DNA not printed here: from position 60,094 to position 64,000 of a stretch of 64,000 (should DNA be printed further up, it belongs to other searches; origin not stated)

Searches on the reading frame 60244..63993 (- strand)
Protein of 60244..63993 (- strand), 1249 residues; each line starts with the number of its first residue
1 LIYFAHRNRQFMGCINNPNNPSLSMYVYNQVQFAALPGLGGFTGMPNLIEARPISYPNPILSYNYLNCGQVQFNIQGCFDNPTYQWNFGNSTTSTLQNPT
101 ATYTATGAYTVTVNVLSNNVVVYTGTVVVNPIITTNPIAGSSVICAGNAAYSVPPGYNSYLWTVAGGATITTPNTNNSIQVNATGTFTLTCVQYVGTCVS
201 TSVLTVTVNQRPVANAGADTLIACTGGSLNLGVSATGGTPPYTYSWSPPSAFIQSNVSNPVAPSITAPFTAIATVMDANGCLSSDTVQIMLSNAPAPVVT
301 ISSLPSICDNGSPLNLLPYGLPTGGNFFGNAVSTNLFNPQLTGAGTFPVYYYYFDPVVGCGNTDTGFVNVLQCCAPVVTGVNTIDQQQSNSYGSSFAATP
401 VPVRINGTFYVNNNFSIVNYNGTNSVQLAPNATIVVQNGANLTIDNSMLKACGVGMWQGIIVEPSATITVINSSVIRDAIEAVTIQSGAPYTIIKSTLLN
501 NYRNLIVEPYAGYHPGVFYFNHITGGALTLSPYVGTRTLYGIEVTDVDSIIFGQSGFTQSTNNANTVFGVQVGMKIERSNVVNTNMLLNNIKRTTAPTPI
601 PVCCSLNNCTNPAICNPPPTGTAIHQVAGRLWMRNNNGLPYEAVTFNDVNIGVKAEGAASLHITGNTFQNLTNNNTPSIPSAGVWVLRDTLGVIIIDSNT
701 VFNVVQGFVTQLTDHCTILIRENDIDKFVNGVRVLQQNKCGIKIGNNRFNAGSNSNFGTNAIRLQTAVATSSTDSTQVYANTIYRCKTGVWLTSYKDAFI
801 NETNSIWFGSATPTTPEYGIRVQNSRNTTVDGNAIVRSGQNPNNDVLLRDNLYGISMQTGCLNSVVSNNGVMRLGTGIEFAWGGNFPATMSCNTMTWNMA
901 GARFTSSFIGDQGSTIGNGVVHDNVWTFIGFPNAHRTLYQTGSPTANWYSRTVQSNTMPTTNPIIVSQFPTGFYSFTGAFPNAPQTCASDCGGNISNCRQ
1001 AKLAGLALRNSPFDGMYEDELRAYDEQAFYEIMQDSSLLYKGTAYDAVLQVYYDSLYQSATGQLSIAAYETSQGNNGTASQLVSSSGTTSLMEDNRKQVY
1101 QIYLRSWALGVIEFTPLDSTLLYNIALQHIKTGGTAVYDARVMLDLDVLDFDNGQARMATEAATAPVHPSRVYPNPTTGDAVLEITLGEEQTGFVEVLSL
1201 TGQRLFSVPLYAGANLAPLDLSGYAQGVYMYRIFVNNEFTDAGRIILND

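Call 71: search_protein_families(library=pfam, proteins=[window:60244-63993:-], max_evalue=0.001)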
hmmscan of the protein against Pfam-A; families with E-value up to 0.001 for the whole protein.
window:60244-63993:- (1249 aa): 4 families
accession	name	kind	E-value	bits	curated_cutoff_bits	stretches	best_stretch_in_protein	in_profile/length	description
PF18911.6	PKD_4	-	4.1e-09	36.8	27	1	80-118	33-71/85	PKD domain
PF00801.26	PKD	-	7.9e-06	26.2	23.5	1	71-116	17-66/80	PKD domain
PF18962.6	Por_Secre_tail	-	2.1e-05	25.1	27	1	1172-1238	1-67/75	Secretion system C-terminal sorting domain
PF19408.5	PKD_6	-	0.0001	23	25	1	134-206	4-80/82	PKD-like domain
